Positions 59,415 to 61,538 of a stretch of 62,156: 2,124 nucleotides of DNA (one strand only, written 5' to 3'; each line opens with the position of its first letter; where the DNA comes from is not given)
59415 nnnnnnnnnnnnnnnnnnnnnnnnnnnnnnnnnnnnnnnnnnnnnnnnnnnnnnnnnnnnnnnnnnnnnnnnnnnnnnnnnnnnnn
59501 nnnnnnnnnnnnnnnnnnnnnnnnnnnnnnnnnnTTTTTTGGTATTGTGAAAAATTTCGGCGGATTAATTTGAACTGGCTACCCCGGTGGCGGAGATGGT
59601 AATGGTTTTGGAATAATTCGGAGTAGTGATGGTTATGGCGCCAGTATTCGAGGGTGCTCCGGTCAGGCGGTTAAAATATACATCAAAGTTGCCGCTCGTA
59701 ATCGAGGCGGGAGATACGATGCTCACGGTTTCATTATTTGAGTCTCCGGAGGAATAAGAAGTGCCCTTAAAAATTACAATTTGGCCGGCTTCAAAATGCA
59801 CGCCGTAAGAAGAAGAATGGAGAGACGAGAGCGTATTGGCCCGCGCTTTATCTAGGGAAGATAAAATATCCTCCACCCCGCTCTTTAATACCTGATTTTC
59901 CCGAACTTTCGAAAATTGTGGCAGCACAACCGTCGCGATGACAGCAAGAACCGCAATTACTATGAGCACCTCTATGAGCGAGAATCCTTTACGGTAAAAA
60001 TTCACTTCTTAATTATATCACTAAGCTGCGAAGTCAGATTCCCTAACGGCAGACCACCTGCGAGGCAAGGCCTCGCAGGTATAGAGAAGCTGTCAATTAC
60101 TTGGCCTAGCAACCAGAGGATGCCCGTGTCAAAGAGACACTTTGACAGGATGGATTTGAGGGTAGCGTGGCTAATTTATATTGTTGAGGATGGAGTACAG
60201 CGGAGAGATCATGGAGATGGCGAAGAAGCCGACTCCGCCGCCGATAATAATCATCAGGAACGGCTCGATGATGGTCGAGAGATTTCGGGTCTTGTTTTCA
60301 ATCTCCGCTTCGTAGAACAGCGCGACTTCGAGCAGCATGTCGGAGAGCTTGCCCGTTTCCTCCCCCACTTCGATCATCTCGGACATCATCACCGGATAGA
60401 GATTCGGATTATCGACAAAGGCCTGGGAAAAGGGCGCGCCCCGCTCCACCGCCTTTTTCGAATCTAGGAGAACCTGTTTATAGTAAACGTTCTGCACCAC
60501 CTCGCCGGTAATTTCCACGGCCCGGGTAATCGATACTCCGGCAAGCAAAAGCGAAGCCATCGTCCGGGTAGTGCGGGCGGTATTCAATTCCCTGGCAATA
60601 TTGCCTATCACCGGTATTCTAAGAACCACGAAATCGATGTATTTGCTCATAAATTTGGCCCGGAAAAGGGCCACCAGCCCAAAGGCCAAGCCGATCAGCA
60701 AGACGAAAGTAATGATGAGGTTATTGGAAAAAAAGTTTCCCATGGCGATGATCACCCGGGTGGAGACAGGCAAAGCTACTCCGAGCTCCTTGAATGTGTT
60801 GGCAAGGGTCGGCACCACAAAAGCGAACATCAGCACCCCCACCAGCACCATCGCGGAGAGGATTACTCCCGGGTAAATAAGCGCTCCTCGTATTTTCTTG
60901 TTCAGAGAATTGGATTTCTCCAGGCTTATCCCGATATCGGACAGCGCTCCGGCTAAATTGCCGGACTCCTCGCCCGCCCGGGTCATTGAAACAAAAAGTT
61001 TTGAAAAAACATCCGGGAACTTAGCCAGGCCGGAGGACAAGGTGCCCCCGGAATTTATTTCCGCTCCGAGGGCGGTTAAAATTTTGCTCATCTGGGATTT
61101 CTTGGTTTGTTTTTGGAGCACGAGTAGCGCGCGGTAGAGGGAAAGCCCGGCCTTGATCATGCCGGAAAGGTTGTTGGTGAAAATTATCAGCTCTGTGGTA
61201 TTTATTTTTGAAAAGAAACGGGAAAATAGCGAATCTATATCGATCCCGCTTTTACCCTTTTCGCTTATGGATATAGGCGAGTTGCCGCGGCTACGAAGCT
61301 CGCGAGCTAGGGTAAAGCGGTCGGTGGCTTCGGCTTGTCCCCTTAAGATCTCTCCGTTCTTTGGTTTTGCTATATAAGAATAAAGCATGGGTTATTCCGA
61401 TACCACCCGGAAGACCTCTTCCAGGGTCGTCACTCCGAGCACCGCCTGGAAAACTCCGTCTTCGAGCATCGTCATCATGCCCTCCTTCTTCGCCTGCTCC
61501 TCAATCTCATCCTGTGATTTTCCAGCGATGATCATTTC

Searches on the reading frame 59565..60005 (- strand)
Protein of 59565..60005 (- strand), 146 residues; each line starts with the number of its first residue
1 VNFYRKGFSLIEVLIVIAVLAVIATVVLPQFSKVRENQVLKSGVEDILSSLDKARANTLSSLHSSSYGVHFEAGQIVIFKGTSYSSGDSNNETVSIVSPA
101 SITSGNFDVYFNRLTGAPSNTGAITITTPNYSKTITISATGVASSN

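Call 79: search_protein_families(library=pfam, proteins=[window:59565-60005:-], max_evalue=0.001)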
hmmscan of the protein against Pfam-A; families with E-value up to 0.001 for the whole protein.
window:59565-60005:- (146 aa): 2 families
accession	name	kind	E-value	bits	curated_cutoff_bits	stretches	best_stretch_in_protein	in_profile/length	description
PF07963.17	N_methyl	-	2.1e-08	33.9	21.2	1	4-28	3-27/27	Prokaryotic N-terminal methylation motif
PF11773.13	ComGE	-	0.0004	20.7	25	1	10-49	2-41/82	Competence system putative prepilin ComGE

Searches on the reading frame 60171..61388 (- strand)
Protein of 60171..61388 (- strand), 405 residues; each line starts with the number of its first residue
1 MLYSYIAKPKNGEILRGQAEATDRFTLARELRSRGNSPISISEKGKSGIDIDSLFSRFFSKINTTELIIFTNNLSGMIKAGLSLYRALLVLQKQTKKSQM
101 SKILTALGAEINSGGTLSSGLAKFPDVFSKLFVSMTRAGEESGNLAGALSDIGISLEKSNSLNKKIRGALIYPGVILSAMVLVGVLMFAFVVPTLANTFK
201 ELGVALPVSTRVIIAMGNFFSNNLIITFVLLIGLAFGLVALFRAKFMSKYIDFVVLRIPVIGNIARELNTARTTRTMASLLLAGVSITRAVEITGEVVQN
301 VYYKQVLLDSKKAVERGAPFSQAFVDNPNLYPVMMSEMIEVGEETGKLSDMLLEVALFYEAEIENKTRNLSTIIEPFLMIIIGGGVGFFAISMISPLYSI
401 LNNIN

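Call 69: search_protein_families(library=pfam, proteins=[window:60171-61388:-], max_evalue=0.00001)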
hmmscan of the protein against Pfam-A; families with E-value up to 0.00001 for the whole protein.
window:60171-61388:- (405 aa): 1 family
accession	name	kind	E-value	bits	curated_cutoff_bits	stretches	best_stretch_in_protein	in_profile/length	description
PF00482.28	T2SSF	-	2.9e-50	169.9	25.2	2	70-193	1-125/125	Type II secretion system (T2SS), protein F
